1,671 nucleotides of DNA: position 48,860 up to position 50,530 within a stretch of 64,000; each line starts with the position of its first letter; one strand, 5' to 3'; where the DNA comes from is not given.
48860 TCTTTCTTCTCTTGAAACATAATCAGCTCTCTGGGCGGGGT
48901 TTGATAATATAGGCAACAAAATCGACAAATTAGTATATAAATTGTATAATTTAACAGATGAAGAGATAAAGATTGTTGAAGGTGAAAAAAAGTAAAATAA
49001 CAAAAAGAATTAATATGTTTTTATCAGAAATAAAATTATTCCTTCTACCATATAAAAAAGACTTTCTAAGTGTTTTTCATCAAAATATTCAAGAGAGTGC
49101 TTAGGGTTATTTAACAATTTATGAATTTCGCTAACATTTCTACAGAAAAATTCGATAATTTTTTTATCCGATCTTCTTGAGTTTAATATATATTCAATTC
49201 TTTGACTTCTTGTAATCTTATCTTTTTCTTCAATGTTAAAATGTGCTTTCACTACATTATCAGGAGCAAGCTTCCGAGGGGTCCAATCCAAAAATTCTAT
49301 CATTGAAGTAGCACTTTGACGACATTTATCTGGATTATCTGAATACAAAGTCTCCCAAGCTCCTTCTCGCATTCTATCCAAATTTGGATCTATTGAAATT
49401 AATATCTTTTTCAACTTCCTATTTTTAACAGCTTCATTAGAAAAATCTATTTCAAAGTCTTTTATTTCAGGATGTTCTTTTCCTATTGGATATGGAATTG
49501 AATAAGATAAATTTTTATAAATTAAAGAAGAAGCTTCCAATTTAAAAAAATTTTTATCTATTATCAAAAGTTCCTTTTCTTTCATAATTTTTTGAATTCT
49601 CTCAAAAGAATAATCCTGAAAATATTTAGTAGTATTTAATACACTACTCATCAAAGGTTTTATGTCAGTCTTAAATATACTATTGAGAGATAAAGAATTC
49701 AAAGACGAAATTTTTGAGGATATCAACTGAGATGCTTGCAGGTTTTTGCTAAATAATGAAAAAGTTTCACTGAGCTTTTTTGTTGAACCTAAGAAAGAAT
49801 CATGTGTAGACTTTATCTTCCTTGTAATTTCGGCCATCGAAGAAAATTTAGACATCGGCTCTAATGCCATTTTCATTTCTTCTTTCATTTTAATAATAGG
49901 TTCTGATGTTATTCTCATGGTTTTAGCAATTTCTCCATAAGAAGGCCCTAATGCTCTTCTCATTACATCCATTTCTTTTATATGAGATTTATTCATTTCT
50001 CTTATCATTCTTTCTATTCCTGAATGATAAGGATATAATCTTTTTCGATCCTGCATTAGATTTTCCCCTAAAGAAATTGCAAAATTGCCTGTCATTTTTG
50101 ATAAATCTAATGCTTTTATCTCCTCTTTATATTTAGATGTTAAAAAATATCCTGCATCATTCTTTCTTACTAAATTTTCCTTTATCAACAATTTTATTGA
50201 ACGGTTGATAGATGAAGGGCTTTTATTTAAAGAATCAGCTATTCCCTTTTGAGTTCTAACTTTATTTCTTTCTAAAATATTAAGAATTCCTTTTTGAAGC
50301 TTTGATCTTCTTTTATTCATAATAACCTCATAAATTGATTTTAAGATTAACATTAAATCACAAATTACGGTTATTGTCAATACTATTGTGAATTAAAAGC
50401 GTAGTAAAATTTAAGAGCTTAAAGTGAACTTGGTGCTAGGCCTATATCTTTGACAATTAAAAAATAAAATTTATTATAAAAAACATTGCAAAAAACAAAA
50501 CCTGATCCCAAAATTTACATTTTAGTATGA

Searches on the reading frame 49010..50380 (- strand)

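Call 62: search_protein_families(library=pfam, proteins=[window:49010-50380:-], max_evalue=0.001)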
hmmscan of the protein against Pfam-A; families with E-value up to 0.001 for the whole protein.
window:49010-50380:- (456 aa): 4 families
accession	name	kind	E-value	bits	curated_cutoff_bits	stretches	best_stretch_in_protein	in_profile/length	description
PF18165.6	pP_pnuc_1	-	2.8e-16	59.8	26.3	1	332-451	6-132/133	Predicted pPIWI-associating nuclease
PF13412.12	HTH_24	-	3.8e-07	30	21.9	1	26-72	2-48/48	Winged helix-turn-helix DNA-binding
PF12802.13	MarR_2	-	6.7e-05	23.4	27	1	29-73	7-52/61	MarR family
PF01022.26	HTH_5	-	0.00028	21.1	22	1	31-73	6-47/47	Bacterial regulatory protein, arsR family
